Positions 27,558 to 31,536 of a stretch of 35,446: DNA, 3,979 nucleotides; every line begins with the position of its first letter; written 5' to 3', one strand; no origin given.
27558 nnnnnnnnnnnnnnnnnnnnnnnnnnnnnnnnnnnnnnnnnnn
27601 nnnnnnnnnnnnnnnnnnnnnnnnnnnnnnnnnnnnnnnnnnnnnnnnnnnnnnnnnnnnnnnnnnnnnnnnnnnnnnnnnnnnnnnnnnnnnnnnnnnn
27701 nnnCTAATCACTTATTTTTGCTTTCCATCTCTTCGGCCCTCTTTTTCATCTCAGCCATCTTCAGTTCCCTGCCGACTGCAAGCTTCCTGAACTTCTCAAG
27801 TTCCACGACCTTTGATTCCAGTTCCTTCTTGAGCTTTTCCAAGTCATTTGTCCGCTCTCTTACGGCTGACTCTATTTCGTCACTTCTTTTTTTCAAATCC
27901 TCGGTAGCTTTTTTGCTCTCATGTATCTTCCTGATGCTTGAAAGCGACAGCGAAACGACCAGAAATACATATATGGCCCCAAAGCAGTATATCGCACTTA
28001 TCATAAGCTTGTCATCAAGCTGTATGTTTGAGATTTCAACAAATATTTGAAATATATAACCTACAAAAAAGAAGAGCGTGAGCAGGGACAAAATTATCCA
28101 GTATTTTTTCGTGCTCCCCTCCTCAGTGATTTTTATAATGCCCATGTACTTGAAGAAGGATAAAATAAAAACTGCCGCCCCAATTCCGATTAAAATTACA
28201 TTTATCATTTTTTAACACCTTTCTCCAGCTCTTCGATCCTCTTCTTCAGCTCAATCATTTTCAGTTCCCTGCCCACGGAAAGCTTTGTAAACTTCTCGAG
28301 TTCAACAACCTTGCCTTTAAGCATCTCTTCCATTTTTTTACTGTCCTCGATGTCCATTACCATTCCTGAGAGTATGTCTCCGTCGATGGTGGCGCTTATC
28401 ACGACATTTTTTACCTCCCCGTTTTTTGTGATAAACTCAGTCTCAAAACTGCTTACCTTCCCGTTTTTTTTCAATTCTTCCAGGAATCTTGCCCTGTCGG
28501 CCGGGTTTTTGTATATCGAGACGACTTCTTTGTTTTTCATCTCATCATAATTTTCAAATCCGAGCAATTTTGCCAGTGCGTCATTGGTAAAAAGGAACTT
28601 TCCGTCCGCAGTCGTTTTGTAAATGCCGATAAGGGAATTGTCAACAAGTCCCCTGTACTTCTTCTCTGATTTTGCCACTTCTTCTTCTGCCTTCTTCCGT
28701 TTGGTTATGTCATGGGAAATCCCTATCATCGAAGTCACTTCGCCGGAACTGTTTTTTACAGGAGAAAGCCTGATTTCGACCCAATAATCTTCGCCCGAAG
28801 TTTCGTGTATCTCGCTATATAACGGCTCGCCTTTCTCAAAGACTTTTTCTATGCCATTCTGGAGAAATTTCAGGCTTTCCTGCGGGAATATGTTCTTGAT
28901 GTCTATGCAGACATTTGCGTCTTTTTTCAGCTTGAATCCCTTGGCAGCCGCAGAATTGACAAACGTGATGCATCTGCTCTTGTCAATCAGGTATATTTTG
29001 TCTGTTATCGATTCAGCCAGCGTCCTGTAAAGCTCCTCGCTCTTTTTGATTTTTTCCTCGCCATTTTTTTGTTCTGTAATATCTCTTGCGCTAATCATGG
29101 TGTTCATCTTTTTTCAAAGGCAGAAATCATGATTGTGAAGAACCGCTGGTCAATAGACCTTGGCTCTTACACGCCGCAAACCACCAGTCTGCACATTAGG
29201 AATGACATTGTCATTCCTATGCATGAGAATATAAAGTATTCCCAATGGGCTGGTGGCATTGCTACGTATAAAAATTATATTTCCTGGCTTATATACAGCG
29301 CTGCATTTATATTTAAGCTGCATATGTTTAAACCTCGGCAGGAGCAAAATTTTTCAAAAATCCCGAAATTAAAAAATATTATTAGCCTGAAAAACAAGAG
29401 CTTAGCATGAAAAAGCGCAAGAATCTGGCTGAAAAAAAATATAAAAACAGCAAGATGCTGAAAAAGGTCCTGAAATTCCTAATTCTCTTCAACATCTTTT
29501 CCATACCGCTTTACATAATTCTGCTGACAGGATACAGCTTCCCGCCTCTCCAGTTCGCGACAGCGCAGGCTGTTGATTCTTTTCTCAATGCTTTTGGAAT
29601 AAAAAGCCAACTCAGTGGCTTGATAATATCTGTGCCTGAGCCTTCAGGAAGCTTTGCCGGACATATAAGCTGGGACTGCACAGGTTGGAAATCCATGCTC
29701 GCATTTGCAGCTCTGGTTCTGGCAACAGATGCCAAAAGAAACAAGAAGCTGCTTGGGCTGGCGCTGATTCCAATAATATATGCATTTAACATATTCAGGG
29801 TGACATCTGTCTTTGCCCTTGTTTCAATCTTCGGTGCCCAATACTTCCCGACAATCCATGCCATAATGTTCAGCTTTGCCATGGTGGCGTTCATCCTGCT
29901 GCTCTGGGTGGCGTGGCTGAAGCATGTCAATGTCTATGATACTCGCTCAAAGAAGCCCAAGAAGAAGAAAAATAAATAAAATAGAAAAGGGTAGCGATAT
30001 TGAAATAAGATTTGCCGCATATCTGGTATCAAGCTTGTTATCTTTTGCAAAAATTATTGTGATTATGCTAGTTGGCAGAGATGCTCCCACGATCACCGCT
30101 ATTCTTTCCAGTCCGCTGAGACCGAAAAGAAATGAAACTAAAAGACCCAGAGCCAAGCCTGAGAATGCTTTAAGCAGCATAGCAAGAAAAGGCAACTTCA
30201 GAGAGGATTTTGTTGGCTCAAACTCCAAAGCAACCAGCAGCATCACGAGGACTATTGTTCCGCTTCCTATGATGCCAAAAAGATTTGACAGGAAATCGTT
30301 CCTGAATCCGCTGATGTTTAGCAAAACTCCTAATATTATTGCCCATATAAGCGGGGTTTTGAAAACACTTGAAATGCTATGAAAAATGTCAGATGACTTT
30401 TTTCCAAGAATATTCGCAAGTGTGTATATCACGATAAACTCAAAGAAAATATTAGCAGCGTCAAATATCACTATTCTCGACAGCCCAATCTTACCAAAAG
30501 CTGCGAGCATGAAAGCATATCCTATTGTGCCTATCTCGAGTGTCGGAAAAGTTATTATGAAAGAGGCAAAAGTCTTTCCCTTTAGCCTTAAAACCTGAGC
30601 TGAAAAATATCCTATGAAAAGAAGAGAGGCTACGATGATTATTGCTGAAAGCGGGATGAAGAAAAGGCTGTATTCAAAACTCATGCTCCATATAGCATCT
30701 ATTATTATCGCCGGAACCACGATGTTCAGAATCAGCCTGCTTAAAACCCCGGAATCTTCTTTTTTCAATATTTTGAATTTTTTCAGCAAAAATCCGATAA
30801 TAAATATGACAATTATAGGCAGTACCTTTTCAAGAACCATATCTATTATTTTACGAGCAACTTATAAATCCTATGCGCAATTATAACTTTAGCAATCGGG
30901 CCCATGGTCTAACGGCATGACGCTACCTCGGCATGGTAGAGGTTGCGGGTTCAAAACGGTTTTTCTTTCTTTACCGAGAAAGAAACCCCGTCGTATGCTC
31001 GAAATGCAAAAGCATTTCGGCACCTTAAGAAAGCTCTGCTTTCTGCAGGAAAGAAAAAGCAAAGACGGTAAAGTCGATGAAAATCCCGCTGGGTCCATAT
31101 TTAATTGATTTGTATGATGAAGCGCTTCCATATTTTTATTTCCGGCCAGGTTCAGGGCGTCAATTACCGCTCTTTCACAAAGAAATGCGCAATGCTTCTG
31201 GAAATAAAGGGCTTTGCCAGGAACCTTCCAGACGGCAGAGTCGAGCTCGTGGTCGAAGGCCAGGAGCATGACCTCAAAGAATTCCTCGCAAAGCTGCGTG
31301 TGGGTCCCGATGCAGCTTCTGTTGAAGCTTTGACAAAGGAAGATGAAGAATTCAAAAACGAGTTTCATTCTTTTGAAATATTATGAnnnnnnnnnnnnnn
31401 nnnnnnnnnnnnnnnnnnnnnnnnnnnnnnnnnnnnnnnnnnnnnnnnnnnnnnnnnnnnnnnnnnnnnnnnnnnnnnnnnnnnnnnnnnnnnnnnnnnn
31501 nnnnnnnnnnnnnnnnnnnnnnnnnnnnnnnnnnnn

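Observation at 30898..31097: tRNA-Ala(GGC) with a ~128-nt highly structured insert in the T-loop, and C at position 33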

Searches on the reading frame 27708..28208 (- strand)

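Call 62: search_protein_families(library=pfam, proteins=[window:27708-28208:-])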
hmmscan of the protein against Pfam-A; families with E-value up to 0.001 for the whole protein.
window:27708-28208:- (166 aa): 1 family
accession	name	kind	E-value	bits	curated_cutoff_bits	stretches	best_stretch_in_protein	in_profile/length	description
PF04791.21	LMBR1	-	0.00011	21.7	31.9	1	35-135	130-229/510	LMBR1-like membrane protein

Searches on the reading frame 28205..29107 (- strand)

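Call 9: search_protein_families(library=pfam, proteins=[window:28205-29107:-])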
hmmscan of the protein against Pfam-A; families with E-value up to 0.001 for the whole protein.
window:28205-29107:- (300 aa): 6 families
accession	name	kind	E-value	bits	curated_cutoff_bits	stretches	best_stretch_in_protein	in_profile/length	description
PF13426.13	PAS_9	-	2.6e-24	85.9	27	2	39-136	4-103/103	PAS domain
PF00989.32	PAS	-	7.2e-17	61.9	22.6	2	26-134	2-113/113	PAS fold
PF08448.16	PAS_4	-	1.2e-12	48.5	23.1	1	32-138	2-109/110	PAS fold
PF08447.18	PAS_3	-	9.4e-09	35.9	25.6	0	72-130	28-88/89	PAS fold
PF13188.13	PAS_8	-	1.2e-07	31.8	21.8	0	150-196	2-47/65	PAS domain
PF13596.12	PAS_10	-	5.9e-05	24.1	22.1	0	30-134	4-105/106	PAS domain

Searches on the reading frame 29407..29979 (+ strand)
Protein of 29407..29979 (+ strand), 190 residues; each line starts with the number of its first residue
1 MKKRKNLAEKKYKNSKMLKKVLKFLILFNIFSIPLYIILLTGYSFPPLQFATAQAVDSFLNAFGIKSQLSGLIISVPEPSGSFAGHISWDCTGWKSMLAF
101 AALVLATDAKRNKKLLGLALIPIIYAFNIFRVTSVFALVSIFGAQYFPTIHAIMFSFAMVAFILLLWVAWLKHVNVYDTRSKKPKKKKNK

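Call 62: search_protein_families(library=pfam, proteins=[window:29407-29979:+])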
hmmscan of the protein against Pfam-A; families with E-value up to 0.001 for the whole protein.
window:29407-29979:+ (190 aa): 1 family
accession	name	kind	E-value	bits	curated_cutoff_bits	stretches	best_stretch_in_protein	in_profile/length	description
PF09721.15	Exosortase_EpsH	-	3.3e-14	53.3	25.7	1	20-170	100-252/254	Transmembrane exosortase (Exosortase_EpsH)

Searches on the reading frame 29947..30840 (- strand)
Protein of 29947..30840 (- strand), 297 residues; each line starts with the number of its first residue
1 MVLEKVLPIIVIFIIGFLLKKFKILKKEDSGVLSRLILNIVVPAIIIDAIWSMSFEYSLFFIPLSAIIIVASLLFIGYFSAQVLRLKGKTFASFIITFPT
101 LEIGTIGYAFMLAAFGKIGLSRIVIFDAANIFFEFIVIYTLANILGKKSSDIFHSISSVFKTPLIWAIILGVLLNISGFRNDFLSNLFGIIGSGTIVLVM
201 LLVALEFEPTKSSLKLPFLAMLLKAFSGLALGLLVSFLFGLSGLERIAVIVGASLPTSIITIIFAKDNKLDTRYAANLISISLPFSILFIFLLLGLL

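Call 9: search_protein_families(library=pfam, proteins=[window:29947-30840:-])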
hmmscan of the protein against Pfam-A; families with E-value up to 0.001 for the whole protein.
window:29947-30840:- (297 aa): 1 family
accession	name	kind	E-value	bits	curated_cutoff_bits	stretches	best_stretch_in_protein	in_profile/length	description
PF03547.23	Mem_trans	-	5.5e-24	84.9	25.7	1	2-290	2-339/343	Membrane transport protein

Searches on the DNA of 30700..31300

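Call 5: search_rna_families(source=window, start=30700, end=31300, threshold=evalue, max_evalue=10, show_alignments=5)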
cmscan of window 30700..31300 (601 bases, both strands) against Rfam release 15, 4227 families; matches with E-value up to 10: 7.
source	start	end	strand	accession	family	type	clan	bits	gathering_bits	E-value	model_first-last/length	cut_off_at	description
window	30973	31043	-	RF02898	AaHKsRNA20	Gene; sRNA;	-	23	43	0.35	1-77/77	no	Aggregatibacter sRNA 20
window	30898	30953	+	RF00005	tRNA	Gene; tRNA;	CL00001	19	29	0.32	1-71/71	no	tRNA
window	31052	31165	+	RF01219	snoR100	Gene; snRNA; snoRNA; HACA-box;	-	17.6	50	0.98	1-116/116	no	Small nucleolar RNA snoR100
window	31043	31119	+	RF01306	sR52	Gene; snRNA; snoRNA; CD-box;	-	14.3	50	2.1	1-60/60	no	Small nucleolar RNA sR52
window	31000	31109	+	RF01408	sraL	Gene; sRNA;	-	11.2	39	6.1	1-142/142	no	sraL Hfq binding RNA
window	31040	31118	-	RF02763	IsrM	Gene; sRNA;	-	10.9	376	1.2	121-204/329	no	IsrM sRNA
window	31073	31133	+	RF01131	sR47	Gene; snRNA; snoRNA; CD-box;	CL00132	10.3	40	9.8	1-55/55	no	Small nucleolar RNA sR47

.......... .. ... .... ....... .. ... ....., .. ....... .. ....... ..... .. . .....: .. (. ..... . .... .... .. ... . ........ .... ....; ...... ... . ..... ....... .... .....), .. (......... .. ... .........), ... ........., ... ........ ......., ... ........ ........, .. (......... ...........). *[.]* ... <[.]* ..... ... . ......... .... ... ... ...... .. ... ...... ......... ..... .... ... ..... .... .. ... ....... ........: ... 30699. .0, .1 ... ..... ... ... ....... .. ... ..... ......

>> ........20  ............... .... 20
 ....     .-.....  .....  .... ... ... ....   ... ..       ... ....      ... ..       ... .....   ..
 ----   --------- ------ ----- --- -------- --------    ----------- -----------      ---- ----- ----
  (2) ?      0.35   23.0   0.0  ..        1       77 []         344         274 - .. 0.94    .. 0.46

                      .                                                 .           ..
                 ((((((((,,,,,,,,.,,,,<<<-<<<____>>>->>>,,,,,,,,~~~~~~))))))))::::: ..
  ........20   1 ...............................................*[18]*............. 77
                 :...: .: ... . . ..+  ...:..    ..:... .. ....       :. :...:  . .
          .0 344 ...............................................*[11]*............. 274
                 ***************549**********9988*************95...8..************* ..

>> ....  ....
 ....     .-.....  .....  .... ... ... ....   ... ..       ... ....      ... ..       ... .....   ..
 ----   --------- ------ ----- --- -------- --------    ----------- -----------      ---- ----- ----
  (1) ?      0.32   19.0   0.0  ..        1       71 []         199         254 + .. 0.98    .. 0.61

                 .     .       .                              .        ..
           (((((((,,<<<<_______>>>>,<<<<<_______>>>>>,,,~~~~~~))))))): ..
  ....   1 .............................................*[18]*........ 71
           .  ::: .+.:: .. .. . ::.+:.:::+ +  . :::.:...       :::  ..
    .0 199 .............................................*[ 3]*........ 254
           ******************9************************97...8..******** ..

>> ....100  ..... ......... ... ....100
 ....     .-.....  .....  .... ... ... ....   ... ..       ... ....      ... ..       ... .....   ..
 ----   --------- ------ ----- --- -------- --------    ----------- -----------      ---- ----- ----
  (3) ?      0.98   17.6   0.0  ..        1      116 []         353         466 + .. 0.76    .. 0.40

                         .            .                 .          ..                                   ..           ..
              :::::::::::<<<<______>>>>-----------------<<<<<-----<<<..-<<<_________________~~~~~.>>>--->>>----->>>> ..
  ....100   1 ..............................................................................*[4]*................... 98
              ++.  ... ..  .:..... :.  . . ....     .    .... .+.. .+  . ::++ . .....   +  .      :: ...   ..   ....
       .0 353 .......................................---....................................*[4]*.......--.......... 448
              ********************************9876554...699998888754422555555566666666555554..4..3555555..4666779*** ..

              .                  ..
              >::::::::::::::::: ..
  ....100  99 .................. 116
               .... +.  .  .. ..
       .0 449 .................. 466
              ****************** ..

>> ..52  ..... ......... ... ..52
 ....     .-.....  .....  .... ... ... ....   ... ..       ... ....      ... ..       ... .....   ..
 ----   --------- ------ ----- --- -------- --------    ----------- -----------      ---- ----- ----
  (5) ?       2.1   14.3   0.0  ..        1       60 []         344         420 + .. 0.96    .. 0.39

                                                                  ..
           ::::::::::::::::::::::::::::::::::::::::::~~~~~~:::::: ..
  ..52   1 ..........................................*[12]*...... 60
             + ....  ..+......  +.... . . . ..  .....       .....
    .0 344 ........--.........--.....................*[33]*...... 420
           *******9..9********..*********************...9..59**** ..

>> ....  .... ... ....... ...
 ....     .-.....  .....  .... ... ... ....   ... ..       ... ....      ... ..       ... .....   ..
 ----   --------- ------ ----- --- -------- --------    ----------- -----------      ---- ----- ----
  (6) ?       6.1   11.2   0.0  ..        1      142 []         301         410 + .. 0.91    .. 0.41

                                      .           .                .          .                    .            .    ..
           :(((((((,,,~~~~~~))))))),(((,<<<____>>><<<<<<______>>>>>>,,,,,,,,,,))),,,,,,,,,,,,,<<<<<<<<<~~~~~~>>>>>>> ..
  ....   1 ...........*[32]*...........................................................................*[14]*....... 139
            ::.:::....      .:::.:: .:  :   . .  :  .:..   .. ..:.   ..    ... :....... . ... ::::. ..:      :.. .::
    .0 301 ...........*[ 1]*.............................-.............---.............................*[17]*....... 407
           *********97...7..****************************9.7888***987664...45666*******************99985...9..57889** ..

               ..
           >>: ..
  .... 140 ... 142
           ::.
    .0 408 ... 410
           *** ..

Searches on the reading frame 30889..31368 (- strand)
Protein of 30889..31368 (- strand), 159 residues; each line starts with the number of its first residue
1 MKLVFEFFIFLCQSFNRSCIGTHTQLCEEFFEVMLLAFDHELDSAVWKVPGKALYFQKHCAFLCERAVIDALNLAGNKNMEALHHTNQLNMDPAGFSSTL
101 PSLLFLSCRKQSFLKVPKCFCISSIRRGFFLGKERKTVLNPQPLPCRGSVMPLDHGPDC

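Call 9: search_protein_families(library=pfam, proteins=[window:30889-31368:-])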
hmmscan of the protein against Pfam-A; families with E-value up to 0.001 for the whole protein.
window:30889-31368:- (159 aa): 0 families

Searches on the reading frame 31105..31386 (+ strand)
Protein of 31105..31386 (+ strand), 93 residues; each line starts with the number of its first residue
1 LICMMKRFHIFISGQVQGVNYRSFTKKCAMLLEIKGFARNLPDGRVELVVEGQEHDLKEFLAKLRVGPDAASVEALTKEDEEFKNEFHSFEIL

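Call 9: search_protein_families(library=pfam, proteins=[window:31105-31386:+])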
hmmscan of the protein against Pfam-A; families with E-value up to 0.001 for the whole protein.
window:31105-31386:+ (93 aa): 1 family
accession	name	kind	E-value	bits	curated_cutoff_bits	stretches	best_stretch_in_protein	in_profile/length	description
PF00708.24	Acylphosphatase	-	6.7e-26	90.8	22.5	1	9-92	2-85/85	Acylphosphatase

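Call 41: find_homologous_proteins(query=window:31114-31383:+, max_evalue=1e-10)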
Query window:31114-31383:+ (90 aa): 66 proteins with E <= 1e-10 among 429 candidates.
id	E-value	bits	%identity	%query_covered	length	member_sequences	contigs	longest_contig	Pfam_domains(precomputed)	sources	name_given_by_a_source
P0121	2.3e-45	170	89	100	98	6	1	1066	PF00708.25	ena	-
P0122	1.0e-38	148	80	100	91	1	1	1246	PF00708.25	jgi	jgi:acylphosphatase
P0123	1.4e-32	129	66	99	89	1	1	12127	PF00708.25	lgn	-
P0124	4.1e-30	121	65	94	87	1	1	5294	PF00708.25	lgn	-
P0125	3.3e-14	70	58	72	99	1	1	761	PF00708.25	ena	-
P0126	5.0e-14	70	47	100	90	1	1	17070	PF00708.25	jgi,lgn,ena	-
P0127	9.9e-14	69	54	84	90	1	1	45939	PF00708.25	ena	-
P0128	9.9e-14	69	54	84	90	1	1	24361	PF00708.25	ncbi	-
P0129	2.1e-13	68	47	94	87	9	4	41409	PF00708.25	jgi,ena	jgi:acylphosphatase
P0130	2.1e-13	68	47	98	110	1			PF00708.25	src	-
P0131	3.0e-13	67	47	94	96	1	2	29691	PF00708.25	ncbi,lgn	-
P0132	4.1e-13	67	45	93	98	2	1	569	PF00708.25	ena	-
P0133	4.5e-13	67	43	98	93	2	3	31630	PF00708.25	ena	-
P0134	6.1e-13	66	39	98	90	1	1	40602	PF00708.25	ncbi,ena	-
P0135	6.7e-13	66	47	98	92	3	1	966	PF00708.25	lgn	-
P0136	1.8e-12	65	45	98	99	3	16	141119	PF00708.25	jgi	jgi:acylphosphatase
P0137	1.9e-12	65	47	98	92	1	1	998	PF00708.25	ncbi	-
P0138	2.3e-12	64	46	97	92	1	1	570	PF00708.25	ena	-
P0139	2.6e-12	64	42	98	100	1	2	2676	PF00708.25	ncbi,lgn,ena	-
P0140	3.0e-12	64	45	97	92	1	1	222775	PF00708.25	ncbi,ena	-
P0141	3.0e-12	64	45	97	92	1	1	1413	PF00708.25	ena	-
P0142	3.5e-12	64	46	94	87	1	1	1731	PF00708.25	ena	-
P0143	4.1e-12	64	46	97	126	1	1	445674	PF00708.25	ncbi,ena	-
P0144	4.9e-12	63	42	98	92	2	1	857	PF00708.25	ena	-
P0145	5.1e-12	63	41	94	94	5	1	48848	PF00708.25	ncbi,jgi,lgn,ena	jgi:acylphosphatase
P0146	6.2e-12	63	45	99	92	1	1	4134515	PF00708.25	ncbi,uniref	ncbi:acylphosphatase [Methylococcus sp. ANG]|uniref:acylphosphatase n=1 Tax=Methylococcus sp. ANG Ta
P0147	6.5e-12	63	51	84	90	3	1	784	PF00708.25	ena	-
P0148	8.2e-12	63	47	98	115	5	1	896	PF00708.25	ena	-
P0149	1.0e-11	62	43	98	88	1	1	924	PF00708.25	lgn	-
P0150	1.1e-11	62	45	89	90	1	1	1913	PF00708.25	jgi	jgi:acylphosphatase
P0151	1.1e-11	62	47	94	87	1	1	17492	PF00708.25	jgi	jgi:acylphosphatase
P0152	1.3e-11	62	42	98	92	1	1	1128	PF00708.25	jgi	-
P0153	1.3e-11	62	44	97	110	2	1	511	PF00708.25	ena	-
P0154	1.4e-11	62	46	97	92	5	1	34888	PF00708.25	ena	-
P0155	1.5e-11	62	44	98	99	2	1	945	PF00708.25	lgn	-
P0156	1.5e-11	62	44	97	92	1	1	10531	PF00708.25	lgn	-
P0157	1.6e-11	62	45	97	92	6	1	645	PF00708.25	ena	-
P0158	1.6e-11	62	42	98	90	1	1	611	PF00708.25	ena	-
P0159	1.9e-11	61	47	98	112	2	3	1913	PF00708.25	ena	-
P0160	1.9e-11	61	47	98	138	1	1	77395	PF00708.25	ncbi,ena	-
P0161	2.1e-11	61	46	93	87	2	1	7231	PF00708.25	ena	-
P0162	2.2e-11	61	43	97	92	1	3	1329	PF00708.25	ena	-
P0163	2.2e-11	61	44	97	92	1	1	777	PF00708.25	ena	-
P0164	2.3e-11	61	44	94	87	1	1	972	PF00708.25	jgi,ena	-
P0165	2.7e-11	61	45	97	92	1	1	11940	PF00708.25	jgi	jgi:acylphosphatase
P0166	2.7e-11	61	43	98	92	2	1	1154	PF00708.25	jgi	jgi:acylphosphatase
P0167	3.7e-11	61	46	93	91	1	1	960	PF00708.25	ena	-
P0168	3.8e-11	60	56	68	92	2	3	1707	PF00708.25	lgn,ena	-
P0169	3.9e-11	60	46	94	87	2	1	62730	PF00708.25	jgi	jgi:acylphosphatase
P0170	3.9e-11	60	45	97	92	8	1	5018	PF00708.25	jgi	jgi:acylphosphatase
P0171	4.0e-11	60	43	98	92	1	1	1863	PF00708.25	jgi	jgi:acylphosphatase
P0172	4.6e-11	60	46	90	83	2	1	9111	PF00708.25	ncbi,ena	-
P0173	4.8e-11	60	45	98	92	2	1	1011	PF00708.25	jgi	jgi:acylphosphatase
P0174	4.8e-11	60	45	94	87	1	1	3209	PF00708.25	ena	-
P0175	5.3e-11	60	45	98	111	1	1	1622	PF00708.25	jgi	jgi:acylphosphatase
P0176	5.3e-11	60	48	93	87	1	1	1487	PF00708.25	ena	-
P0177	5.3e-11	60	48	93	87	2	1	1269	PF00708.25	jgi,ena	jgi:acylphosphatase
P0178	5.8e-11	60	45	94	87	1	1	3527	PF00708.25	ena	-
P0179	6.1e-11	60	47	94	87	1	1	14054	PF00708.25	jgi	jgi:acylphosphatase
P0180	6.6e-11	60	46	93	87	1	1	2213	PF00708.25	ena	-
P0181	6.9e-11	60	44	94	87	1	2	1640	PF00708.25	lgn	-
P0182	6.9e-11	60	40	98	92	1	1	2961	PF00708.25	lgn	-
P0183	7.3e-11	60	43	99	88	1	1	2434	PF00708.25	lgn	-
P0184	7.4e-11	60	45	97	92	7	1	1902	PF00708.25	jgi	jgi:acylphosphatase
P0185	8.7e-11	59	43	98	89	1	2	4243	PF00708.25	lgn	-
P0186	9.8e-11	59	45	93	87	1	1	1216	PF00708.25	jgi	jgi:acylphosphatase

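Call 42: find_encoding_contigs(protein=P0121, flank=3000, max_places=6)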
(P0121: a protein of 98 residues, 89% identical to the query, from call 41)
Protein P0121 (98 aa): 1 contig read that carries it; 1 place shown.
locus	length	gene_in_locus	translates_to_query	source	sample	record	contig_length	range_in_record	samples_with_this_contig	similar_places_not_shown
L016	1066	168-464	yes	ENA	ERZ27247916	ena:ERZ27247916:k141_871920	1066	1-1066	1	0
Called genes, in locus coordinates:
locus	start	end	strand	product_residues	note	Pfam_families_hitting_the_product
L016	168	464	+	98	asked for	PF00708:Acylphosphatase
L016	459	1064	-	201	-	?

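Call 43: find_encoding_contigs(protein=P0122, flank=3000, max_places=6)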
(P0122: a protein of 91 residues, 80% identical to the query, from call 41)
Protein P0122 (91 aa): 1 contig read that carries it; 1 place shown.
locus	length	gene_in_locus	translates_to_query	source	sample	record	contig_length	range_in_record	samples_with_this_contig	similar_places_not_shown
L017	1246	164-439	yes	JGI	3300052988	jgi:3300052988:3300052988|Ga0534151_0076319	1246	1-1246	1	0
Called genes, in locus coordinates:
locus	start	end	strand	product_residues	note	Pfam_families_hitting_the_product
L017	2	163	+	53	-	?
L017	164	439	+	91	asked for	PF00708:Acylphosphatase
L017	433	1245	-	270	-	?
